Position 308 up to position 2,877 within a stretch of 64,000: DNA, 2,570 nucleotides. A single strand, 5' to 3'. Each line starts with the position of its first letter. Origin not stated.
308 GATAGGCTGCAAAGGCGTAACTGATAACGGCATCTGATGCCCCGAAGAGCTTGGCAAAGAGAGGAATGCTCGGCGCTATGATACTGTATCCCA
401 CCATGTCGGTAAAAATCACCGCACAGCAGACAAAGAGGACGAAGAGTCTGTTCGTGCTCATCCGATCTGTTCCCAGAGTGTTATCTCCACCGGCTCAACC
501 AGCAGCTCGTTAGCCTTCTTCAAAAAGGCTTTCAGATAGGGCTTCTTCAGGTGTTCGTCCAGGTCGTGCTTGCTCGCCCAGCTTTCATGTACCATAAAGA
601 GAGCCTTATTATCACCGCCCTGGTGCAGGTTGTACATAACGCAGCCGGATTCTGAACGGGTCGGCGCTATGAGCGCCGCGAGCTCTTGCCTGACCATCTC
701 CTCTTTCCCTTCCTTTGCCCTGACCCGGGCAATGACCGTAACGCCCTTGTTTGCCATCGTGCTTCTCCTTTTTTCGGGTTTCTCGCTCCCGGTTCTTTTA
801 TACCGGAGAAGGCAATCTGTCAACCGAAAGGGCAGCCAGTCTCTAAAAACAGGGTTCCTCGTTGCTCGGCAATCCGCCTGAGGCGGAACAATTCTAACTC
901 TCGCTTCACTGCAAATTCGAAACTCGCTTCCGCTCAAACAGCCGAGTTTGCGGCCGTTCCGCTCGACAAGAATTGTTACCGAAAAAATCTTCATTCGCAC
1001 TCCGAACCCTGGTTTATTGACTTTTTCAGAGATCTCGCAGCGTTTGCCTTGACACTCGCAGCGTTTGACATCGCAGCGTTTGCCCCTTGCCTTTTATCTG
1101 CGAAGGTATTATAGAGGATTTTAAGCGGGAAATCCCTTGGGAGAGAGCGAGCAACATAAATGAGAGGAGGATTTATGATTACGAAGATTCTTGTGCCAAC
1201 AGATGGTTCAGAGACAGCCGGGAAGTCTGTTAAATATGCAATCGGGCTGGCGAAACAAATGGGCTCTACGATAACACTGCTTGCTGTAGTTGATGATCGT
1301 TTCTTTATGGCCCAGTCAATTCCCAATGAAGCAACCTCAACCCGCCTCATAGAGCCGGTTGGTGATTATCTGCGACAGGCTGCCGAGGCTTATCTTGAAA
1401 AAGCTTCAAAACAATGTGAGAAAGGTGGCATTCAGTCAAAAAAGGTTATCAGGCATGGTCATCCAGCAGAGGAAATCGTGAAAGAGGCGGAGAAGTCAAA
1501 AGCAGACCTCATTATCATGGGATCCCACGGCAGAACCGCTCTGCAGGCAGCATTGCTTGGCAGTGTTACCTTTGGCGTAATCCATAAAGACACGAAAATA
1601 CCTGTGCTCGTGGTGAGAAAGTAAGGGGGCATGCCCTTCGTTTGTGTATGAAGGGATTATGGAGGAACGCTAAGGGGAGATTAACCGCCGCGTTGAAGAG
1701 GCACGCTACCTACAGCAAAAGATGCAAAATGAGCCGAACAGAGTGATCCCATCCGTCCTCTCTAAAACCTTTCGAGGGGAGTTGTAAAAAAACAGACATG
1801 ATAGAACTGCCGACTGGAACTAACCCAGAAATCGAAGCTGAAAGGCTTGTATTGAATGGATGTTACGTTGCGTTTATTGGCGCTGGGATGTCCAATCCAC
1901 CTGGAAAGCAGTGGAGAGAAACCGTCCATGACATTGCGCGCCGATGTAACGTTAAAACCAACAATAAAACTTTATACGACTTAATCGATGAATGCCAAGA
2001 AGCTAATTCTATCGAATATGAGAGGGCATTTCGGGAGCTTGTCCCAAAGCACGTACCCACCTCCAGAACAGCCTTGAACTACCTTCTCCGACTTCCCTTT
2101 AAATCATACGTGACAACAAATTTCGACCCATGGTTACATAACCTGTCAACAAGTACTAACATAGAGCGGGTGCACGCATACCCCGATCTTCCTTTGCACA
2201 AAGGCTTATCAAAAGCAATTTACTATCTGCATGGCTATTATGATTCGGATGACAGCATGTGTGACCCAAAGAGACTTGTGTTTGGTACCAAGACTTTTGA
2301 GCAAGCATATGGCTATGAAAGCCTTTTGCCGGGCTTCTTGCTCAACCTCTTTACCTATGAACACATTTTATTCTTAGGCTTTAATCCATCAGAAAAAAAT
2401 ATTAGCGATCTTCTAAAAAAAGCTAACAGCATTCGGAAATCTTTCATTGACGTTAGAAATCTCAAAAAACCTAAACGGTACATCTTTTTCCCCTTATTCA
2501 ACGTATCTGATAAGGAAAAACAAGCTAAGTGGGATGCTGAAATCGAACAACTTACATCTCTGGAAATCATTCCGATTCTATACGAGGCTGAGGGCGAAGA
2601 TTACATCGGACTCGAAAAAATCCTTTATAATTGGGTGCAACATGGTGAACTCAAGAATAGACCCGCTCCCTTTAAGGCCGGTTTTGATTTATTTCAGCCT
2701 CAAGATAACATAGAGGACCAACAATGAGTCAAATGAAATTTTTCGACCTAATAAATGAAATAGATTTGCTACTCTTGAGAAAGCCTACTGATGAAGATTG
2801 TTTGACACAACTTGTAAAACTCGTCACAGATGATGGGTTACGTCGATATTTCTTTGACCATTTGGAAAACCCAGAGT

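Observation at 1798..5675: SIR2-like NADase gene translationally coupled to a 983-aa helical protein: candidate split, DSR-like anti-phage system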

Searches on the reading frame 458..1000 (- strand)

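Call 70: search_protein_families(library=pfam, proteins=[window:458-1000:-], max_evalue=0.001)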
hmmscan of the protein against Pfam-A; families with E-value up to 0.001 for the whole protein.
window:458-1000:- (180 aa): 1 family
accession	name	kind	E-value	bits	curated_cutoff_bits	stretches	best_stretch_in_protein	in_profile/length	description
PF03992.22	ABM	-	2.5e-16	60.1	23.1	1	87-161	2-77/78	Antibiotic biosynthesis monooxygenase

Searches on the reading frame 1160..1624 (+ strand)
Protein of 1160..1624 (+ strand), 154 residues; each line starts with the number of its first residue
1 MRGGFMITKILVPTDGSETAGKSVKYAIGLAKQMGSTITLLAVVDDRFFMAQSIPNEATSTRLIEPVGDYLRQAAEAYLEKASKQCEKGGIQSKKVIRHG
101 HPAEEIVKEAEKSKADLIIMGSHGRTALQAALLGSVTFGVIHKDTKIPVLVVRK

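Call 3: search_protein_families(library=pfam, proteins=[window:1160-1624:+], max_evalue=0.01)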
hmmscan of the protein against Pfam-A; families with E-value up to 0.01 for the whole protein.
window:1160-1624:+ (154 aa): 1 family
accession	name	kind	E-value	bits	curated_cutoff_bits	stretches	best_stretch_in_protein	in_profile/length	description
PF00582.32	Usp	-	4.2e-34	118.5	24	1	6-153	1-141/141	Universal stress protein family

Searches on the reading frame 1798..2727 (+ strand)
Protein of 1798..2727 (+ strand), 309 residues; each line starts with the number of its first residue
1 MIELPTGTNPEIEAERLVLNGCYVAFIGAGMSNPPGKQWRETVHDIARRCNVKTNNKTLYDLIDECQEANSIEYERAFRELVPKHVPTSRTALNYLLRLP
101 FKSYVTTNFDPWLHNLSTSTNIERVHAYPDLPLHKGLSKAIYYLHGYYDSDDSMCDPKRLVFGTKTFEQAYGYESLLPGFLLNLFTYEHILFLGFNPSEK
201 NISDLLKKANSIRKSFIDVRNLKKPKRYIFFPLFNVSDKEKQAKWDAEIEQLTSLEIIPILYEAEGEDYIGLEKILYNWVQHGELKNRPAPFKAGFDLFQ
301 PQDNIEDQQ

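Call 3: search_protein_families(library=pfam, proteins=[window:1798-2727:+], max_evalue=0.01)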
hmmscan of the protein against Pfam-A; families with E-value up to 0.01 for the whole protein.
window:1798-2727:+ (309 aa): 1 family
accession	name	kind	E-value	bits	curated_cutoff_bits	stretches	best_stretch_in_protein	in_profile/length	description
PF13289.12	SIR2_2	-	1.1e-12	48.7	24.5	1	103-245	2-132/141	SIR2-like domain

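Call 4: search_protein_families(library=padloc, proteins=[window:1798-2727:+], max_evalue=0.01)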
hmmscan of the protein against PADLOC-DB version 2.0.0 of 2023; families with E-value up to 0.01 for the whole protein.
window:1798-2727:+ (309 aa): 7 families
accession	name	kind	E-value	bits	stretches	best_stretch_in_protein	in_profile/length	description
PDLC00407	ThsA1|ThsA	-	8e-11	39.2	1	21-248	20-240/478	STALD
PDLC04167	Dsr1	-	1.2e-10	37.7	1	102-281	121-287/1248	-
PDLC03856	LmuA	-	2.4e-10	38.2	2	96-213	110-221/433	-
PDLC00409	ThsA1|ThsA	-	1.3e-09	35.8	1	24-214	24-214/242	STALD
PDLC04166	Dsr1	-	1.1e-08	31.3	1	102-281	122-281/1227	-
PDLC04968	PDC-S25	-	1.7e-06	25.3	1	53-214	91-246/517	-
PDLC02183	Dsr1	-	2.4e-06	23.6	1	104-281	123-292/1275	-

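Call 5: search_protein_families(library=ncbifam, proteins=[window:1798-2727:+], max_evalue=0.01)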
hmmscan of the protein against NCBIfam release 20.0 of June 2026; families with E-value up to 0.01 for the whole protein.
window:1798-2727:+ (309 aa): 1 family
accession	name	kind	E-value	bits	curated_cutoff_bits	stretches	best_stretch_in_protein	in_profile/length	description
NF041818.1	Dsr1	equivalog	2.5e-08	32.1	1400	1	104-281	123-290/1263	anti-phage defense-associated sirtuin Dsr1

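Call 10: search_solved_structures(query=window:1798-2724:+, max_evalue=0.1)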
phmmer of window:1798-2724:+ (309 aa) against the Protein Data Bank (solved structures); distinct sequences matched with E-value up to 0.1: 4.
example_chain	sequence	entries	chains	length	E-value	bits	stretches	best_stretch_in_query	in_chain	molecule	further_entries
8zsf_D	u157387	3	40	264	3.4e-05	26.4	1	89-245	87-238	Sir2 family NAD-dependent protein deacetylase | KomC, SIR2 domain protein, NADase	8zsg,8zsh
8wc0_A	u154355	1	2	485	0.00022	23.8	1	21-209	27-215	NAD(+) hydrolase ThsA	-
9xvc_H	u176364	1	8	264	0.0003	23.3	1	89-245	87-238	KomC(H146N), a SIR2-domain NADase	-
8zsi_E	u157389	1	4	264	0.00057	22.4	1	89-245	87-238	Sir2 family NAD-dependent protein deacetylase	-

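Call 20: find_homologous_proteins(query=window:1798-2724:+, max_evalue=0.00001)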
Query window:1798-2724:+ (309 aa): 52 proteins with E <= 0.00001 among 1213 candidates.
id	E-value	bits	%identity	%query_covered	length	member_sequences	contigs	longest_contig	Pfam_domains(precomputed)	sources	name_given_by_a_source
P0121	1.6e-211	719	100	100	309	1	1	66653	PF13289.13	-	-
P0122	1.7e-112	394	60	94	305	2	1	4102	PF13289.13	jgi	-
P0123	6.1e-111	389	57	99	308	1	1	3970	PF13289.13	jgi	jgi:hypothetical protein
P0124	3.4e-109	383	58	96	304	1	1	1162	PF13289.13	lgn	-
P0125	1.9e-107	377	57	96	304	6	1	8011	PF13289.13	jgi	-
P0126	1.1e-104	368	56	95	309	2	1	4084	PF13289.13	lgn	-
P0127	7.4e-101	356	54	94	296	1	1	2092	PF13289.13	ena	-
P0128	1.2e-87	312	49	93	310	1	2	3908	PF13289.13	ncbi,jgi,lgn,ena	-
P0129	1.3e-86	309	46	99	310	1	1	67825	PF13289.13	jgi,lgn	jgi:hypothetical protein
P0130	4.6e-86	307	46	96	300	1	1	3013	PF13289.13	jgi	jgi:hypothetical protein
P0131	1.0e-83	299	46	92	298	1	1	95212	PF13289.13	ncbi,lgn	-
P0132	1.3e-83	299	49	90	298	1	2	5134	PF13289.13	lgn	-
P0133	2.1e-83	298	48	94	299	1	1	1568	PF13289.13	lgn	-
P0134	3.4e-83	298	48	95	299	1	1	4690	PF13289.13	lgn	-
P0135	4.3e-83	297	64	68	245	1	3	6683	PF13289.13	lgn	-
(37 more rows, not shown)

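Call 26: find_related_loci(query=A3, collection=metagenome_contigs, flank=5000)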
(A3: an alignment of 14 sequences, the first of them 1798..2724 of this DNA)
Query A3 (309 aa) in metagenome_contigs; peptide patterns used: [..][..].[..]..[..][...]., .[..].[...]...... (x = any residue, [..] = any of these).
104 stretches matched a pattern; 37 encode a relative of the query (tblastn E <= 1e-3); 37 distinct loci.
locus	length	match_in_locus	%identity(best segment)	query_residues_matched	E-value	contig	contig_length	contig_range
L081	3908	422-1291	49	11-298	8e-94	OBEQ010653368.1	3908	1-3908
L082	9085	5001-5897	47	1-297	1e-89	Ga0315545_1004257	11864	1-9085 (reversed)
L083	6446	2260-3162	45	1-298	3e-86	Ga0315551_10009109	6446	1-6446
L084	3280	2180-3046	47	11-297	4e-86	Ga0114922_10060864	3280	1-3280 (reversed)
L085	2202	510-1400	40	5-297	3e-73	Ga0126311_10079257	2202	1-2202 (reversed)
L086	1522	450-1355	39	1-297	4e-73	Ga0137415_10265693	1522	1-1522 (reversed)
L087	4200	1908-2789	41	11-296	8e-69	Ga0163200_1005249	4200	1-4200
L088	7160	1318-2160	39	17-296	3e-65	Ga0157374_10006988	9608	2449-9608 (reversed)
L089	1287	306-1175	38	9-297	4e-66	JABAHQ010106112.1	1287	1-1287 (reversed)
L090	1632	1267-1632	56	8-129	1e-41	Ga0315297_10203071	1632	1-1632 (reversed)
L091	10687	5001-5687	31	13-233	7e-32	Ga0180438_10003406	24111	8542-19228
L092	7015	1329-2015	31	13-233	6e-32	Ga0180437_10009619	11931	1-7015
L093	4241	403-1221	28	18-285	2e-30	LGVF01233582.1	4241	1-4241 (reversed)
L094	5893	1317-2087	27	18-260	2e-26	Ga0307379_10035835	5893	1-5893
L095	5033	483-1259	29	2-251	7e-26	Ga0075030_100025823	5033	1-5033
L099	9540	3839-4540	31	8-232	1e-24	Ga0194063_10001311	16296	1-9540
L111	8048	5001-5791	30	13-279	1e-27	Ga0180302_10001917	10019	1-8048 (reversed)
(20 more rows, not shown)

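Call 75: find_encoding_contigs(protein=window:1798-2727:+, flank=1000, max_places=2)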
Protein window:1798-2727:+ (309 aa): no gene with exactly this product is on record in the collection.

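Call 79: search_protein_families(library=pfam, proteins=[L082:664-4785:+, L099:180-3818:+], max_evalue=0.001)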
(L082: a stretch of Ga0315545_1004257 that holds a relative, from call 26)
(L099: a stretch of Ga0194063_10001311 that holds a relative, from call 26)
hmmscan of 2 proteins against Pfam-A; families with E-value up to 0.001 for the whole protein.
L082:664-4785:+ (1373 aa): 4 families
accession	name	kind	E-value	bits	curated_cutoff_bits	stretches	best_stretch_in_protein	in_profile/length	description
PF07669.17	Eco57I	-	1.1e-29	104.2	25.3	1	629-907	2-164/171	Eco57I restriction-modification methylase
PF12950.13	TaqI_C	-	2.2e-16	60.6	26.5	1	1044-1167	6-118/118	TaqI-like C-terminal specificity domain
PF02384.22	N6_Mtase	-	1.2e-09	38.4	20.4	0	819-904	120-209/311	N-6 DNA Methylase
PF20473.4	MmeI_Mtase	-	1.3e-06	28.2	27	1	554-655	16-90/259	MmeI, DNA-methyltransferase domain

L099:180-3818:+ (1212 aa): 4 families
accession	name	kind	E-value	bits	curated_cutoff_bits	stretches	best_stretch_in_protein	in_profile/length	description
PF07669.17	Eco57I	-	3.8e-34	118.7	25.3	1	596-856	1-171/171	Eco57I restriction-modification methylase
PF12950.13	TaqI_C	-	3.2e-12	47.2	26.5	1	998-1148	1-118/118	TaqI-like C-terminal specificity domain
PF02384.22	N6_Mtase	-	7e-06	26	20.4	0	429-470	3-40/311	N-6 DNA Methylase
PF20473.4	MmeI_Mtase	-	1.5e-05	24.8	27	0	505-650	8-118/259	MmeI, DNA-methyltransferase domain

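Call 82: search_protein_families(library=padloc, proteins=[L111:1451-3688:+, L111:3727-4941:+, L083:445-2154:+, L091:1-1774:-], max_evalue=0.00001)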
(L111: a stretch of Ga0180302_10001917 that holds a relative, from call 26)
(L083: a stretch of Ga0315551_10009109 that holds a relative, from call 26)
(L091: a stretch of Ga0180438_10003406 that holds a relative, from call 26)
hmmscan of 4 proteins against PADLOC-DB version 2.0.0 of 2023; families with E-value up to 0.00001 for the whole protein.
L111:1451-3688:+ (745 aa): 0 families

L111:3727-4941:+ (404 aa): 135 families (the best 25 are shown)
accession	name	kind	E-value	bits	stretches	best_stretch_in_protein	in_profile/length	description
PDLC03090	Specificity_I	-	6.1e-79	264.3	1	8-404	18-431/434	Type I specificity subunit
PDLC04137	mad5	-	2.8e-74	248.7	2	211-403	2-188/392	mads_5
PDLC03107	Specificity_I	-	1.7e-72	242.7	3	212-400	3-185/392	Type I specificity subunit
PDLC03162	Specificity_I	-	6.3e-67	224.2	2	208-404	4-201/431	Type I specificity subunit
PDLC03119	Specificity_I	-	5.5e-66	221.1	2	212-371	3-163/393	Type I specificity subunit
PDLC03194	Specificity_I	-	2.5e-64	215.7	2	208-371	5-169/391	Type I specificity subunit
PDLC03079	Specificity_I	-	1.2e-63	214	1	3-404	21-447/470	Type I specificity subunit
PDLC03189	Specificity_I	-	8.6e-61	204.2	2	8-201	220-413/459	Type I specificity subunit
PDLC03166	Specificity_I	-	3.2e-59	199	2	210-396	7-192/538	Type I specificity subunit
PDLC03109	Specificity_I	-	2.4e-58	196.1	2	207-404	10-223/591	Type I specificity subunit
PDLC03179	Specificity_I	-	5.4e-58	195.3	2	3-177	385-564/589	Type I specificity subunit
PDLC03076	Specificity_I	-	8.1e-58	194.8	2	208-381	67-239/488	Type I specificity subunit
PDLC03134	Specificity_I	-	6.5e-57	191.2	1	10-403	4-405/428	Type I specificity subunit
PDLC03169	Specificity_I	-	9.8e-54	181.4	2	208-404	217-419/461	Type I specificity subunit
PDLC03148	Specificity_I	-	6.4e-53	178.1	2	14-198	261-450/453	Type I specificity subunit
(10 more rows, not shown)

L083:445-2154:+ (569 aa): 0 families

L091:1-1774:- (591 aa): 0 families
